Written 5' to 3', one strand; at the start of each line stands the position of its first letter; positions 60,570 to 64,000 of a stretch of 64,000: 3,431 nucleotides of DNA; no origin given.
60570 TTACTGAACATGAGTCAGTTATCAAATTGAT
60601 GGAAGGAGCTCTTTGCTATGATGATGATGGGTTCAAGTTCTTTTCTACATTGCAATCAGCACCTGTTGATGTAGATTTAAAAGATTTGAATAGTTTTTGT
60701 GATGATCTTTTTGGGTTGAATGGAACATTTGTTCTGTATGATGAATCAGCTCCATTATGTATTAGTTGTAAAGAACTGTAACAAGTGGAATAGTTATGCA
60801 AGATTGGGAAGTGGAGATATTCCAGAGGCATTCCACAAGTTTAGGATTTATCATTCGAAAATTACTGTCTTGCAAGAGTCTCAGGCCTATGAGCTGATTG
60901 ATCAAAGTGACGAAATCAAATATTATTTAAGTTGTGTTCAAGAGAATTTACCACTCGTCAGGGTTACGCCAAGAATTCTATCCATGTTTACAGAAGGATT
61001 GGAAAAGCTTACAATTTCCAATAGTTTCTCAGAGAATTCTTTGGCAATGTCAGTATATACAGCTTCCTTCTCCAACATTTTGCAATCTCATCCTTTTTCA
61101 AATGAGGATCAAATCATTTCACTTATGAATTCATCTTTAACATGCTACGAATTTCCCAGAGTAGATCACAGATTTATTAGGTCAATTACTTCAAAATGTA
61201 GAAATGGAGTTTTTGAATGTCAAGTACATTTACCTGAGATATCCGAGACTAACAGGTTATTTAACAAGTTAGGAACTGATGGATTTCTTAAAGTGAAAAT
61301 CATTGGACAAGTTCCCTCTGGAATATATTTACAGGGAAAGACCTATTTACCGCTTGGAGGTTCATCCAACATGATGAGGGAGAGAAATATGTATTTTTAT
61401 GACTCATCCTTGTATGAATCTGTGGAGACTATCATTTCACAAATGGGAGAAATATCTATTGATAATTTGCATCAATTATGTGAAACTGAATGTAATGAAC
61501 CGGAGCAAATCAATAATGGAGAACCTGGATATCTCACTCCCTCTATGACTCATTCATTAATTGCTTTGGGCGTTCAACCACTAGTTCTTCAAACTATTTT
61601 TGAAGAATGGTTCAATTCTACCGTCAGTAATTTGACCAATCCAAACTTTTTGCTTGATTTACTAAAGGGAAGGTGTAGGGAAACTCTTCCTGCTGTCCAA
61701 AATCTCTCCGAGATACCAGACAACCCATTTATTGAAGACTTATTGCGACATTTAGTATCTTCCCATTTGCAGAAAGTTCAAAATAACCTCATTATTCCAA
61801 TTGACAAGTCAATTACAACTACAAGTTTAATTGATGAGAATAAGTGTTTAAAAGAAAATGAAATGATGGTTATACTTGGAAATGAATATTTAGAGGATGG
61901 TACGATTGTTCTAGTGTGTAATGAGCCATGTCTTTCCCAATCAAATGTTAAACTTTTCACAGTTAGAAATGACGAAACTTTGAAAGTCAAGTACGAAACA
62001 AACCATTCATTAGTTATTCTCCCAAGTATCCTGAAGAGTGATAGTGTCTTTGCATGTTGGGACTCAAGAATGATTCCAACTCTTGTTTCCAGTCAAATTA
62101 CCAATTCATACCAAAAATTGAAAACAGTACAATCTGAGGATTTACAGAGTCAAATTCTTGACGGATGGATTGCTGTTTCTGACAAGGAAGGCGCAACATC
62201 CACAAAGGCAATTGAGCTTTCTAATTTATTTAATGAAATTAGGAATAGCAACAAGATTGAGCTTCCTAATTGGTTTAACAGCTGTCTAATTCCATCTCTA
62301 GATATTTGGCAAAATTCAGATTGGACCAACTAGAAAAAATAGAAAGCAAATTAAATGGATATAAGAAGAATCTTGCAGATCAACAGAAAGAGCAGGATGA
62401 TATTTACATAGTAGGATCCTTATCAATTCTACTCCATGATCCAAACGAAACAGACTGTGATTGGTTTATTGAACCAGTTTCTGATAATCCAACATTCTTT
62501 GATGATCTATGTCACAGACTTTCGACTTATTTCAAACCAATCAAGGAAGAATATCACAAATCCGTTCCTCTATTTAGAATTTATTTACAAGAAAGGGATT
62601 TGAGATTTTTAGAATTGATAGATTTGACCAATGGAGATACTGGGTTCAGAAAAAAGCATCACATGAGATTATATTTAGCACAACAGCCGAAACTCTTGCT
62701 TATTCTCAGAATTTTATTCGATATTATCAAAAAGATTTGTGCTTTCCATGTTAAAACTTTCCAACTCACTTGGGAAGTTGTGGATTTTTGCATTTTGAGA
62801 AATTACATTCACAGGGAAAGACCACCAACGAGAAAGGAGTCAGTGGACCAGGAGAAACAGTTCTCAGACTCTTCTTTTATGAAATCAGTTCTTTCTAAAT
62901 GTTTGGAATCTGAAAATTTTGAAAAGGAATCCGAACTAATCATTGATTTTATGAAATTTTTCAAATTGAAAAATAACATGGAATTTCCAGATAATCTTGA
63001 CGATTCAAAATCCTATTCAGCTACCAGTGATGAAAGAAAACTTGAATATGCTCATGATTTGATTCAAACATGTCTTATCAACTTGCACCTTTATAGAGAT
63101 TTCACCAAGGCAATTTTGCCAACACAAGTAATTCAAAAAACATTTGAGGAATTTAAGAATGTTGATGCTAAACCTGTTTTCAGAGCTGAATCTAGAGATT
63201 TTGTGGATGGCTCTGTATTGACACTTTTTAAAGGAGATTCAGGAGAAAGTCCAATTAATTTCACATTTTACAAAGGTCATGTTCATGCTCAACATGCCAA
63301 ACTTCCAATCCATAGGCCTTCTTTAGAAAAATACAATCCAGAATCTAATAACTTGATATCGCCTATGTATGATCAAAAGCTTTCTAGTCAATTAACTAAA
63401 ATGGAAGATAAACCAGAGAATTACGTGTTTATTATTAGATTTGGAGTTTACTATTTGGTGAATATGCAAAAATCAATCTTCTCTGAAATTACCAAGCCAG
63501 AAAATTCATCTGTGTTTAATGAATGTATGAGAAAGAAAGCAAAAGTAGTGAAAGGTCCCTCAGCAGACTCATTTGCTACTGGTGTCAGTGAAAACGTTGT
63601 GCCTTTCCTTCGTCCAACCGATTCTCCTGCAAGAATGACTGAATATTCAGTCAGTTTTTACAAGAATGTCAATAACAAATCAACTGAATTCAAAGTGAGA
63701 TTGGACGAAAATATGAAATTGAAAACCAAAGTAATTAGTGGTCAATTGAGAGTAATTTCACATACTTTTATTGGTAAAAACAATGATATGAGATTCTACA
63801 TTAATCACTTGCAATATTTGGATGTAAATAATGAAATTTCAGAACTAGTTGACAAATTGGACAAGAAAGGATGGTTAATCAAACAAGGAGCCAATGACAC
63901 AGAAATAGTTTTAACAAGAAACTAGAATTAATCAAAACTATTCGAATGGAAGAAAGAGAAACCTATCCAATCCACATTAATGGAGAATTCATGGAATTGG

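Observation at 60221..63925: Three consecutive same-strand ORFs overlapping in three different frames: one 1,260-aa novel gene with cryptic introns, or frameshifts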

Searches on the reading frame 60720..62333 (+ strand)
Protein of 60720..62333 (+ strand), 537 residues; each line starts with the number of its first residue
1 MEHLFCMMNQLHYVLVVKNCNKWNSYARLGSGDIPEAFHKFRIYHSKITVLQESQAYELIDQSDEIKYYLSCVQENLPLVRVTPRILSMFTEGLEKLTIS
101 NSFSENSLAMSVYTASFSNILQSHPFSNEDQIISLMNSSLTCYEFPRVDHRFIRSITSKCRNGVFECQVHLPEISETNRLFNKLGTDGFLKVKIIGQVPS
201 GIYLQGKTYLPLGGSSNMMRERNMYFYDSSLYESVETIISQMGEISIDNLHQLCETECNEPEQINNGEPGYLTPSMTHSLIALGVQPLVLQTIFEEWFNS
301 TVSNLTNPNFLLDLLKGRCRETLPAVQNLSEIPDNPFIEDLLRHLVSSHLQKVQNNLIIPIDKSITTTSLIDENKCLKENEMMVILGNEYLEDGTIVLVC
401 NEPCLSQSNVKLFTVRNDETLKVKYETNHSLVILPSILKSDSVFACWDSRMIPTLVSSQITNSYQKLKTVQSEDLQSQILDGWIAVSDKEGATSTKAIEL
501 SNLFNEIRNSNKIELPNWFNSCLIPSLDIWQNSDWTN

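Call 3: search_protein_families(library=pfam, proteins=[window:60720-62330:+], max_evalue=1)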
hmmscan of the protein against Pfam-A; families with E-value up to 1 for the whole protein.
window:60720-62330:+ (537 aa): 2 families
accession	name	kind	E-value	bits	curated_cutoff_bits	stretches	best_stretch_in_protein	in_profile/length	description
PF05183.17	RdRP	-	1.1e-17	64.4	23.8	2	269-419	242-408/582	RNA dependent RNA polymerase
PF19525.4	Ets1_N_flank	-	0.085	12.9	27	0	406-443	36-73/188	Ets1 N-terminal flanking region of Ets domain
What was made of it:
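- On Cellular RdRP (Pfam PF05183): ORF2 scores 64.4 bits against a cut-off of 23.8, E=1.1e-17 (call 3).
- Checked: ORF2 matches Pfam RdRP PF05183 at E=1e-17 (call 3).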

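Call 40: find_encoding_contigs(protein=window:60720-62333:+, flank=5000, max_places=6)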
Protein window:60720-62333:+ (537 aa): no gene with exactly this product is on record in the collection.

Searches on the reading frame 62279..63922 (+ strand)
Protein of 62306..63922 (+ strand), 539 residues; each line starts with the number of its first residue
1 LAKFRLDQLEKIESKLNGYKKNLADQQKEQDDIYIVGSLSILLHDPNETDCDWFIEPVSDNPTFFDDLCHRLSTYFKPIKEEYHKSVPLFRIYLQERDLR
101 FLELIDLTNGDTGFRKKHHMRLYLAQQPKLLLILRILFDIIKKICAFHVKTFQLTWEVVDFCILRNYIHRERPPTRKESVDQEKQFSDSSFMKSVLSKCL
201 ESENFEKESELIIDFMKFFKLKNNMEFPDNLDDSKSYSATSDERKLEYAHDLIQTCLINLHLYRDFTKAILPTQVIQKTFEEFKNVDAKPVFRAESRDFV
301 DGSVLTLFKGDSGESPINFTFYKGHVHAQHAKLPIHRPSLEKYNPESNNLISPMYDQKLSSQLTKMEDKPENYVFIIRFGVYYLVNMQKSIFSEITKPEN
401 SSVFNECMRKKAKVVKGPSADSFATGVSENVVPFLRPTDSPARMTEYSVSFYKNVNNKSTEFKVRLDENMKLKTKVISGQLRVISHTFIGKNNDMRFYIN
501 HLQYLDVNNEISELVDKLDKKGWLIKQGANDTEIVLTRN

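Call 3: search_protein_families(library=pfam, proteins=[window:62306-63922:+], max_evalue=1)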
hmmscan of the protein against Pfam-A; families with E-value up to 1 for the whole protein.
window:62306-63922:+ (539 aa): 0 families

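Call 63: predict_structure(alignment_id=A3)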
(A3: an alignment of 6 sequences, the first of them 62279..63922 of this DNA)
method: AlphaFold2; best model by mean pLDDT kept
length: 548 residues; sequences in the alignment: 6
mean_pLDDT: 41.9   pTM: 0.35
mean pLDDT of the five models: 41.9, 41.0, 40.7, 39.7, 39.0
residues with pLDDT >= 90: 0; 70-90: 31; 50-70: 88; < 50: 429
segments of 3 or more residues with pLDDT < 50: 1-121, 155-157, 240-253, 263-490, 492-506, 508-548
pLDDT, mean of each block of 10 residues (from residue 1): 38 42 44 37 25 34 36 45 38 25 33 37 61 76 62 51 69 85 69 59 59 59 64 50 40 48 46 34 32 28 24 24 27 27 30 32 27 35 39 35 40 40 33 36 29 29 37 42 41 42 42 42 44 40 37
secondary structure, 60 per line:
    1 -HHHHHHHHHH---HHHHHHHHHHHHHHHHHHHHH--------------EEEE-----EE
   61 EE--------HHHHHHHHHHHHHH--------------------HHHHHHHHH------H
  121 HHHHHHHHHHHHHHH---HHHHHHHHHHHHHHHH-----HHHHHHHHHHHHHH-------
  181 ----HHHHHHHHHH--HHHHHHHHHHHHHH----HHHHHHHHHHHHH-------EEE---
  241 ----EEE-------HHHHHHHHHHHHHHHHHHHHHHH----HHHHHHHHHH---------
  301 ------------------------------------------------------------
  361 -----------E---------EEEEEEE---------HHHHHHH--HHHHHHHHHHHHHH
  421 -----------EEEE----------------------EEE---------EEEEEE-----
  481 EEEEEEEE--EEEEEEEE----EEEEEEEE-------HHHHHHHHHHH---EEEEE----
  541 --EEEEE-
elements in order: H2-11 H15-35 E50-53 E59-62 H71-84 H105-113 H120-135 H139-154 H160-173 H185-194 H197-210 H215-227 E235-237 E245-247 H255-277 H282-291 E382-388 H398-404 H407-420 E432-435 E458-460 E470-475 E481-488 E491-498 E503-510 H518-528 E532-536 E543-547
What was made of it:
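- On Cid1/Trf4/GLD-2-type nucleotidyltransferase (Pol-beta superfamily): The AlphaFold2 model of ORF3 from a 6-sequence alignment has mean pLDDT 41.9, too poor for a fold search (call 63).
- Tried and rejected: I did not use it and ran no fold search (call 63).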

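Call 64: find_encoding_contigs(protein=window:62306-63922:+, flank=5000, max_places=5)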
Protein seq(539 aa) (539 aa): no gene with exactly this product is on record in the collection.

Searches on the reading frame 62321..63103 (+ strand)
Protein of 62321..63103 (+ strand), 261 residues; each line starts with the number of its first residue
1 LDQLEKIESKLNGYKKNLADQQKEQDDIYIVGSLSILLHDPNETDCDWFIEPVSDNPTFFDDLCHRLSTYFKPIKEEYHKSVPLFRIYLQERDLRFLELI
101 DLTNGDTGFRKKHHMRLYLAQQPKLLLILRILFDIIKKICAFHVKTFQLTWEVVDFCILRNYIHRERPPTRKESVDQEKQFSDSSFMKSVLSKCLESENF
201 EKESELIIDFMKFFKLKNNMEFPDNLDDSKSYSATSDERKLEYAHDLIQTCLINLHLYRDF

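Call 43: search_solved_structures(query=A2, max_evalue=10, show_alignments=2)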
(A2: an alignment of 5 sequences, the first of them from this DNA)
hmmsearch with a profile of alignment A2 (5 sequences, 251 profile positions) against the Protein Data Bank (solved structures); distinct sequences matched with E-value up to 10: 9.
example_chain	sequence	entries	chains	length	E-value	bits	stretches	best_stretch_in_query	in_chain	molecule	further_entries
5hzd_A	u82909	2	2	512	8.2e-07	31.8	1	94-211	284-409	3' terminal uridylyl transferase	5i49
5ido_A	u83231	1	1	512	3.8e-06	29.6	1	94-211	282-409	3' terminal uridylyl transferase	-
2ikf_A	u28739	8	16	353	2.6e-05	26.9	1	21-159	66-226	RNA uridylyl transferase | RNA uridylyltransferase 4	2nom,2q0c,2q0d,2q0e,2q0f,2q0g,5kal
3nyb_A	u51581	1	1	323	7.8e-05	25.3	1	15-133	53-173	Poly(A) RNA polymerase protein 2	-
7xs4_A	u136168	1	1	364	0.04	16.5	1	4-151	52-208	UTP:RNA uridylyltransferase 1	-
6l3f_A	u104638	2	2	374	0.043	16.4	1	4-151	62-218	UTP:RNA uridylyltransferase 1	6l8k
5yep_A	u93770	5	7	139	0.23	14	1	9-68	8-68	Toxin-antitoxin system antidote Mnt family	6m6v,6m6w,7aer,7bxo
5uae_A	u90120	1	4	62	0.37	13.3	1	2-57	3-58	Putative integrase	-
7kbj_H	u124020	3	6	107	1.3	11.5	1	21-49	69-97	Neutral alpha-glucosidase AB Trypsin-cleaved Fragment #2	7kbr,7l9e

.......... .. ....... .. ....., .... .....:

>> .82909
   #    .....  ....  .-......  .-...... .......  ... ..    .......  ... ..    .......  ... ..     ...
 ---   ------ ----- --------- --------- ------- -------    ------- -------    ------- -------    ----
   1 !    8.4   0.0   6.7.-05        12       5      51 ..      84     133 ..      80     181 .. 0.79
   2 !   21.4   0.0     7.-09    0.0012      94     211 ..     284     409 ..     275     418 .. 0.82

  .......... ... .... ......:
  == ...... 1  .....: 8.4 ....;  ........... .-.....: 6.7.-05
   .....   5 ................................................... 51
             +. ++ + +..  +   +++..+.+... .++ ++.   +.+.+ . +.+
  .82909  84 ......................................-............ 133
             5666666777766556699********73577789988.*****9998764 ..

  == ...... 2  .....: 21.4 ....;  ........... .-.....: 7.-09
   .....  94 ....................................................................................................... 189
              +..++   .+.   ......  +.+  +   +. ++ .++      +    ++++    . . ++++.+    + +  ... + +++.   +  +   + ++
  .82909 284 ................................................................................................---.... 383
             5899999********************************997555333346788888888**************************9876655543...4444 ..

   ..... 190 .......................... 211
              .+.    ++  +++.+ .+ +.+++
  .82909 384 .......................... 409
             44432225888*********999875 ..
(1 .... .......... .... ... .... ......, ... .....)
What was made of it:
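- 62282..63925 (+): Segment 3 (frame mod3=2): Cid1/Trf4-type nucleotidyltransferase module plus a conserved C-terminal region. The G-S is within 62408..62425, the D-x-D within 62453..62467, and the third Asp within 62615..62629. Call 43 (profile against PDB: RET1 8e-7, TUT4 2.6e-5, Trf4 7.8e-5).
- On Cid1/Trf4/GLD-2-type nucleotidyltransferase (Pol-beta superfamily): Profile A2 against PDB: RET1 5hzd 8.2e-7, TUT4 2ikf 2.6e-5, Trf4 3nyb 7.8e-5 (call 43).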

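Call 46: find_homologous_proteins(query=A2, max_evalue=0.001)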
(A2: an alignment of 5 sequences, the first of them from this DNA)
Query A2 (5 sequences): 8000 candidates shared short words with the query, none scored E <= 0.001.

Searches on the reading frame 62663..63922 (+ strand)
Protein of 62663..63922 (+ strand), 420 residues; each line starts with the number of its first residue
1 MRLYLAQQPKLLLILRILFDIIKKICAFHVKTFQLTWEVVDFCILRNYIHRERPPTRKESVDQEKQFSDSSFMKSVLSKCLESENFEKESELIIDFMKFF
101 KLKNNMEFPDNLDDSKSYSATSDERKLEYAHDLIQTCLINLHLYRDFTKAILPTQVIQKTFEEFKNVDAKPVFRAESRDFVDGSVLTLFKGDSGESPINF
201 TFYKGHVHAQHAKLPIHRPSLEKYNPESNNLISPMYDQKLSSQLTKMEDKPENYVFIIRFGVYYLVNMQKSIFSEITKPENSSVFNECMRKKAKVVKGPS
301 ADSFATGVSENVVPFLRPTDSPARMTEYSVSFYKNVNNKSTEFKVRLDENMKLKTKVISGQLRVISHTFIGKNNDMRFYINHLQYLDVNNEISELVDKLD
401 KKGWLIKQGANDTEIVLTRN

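Call 65: find_encoding_contigs(protein=window:62663-63922:+, flank=5000, max_places=5)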
Protein seq(420 aa) (420 aa): no gene with exactly this product is on record in the collection.
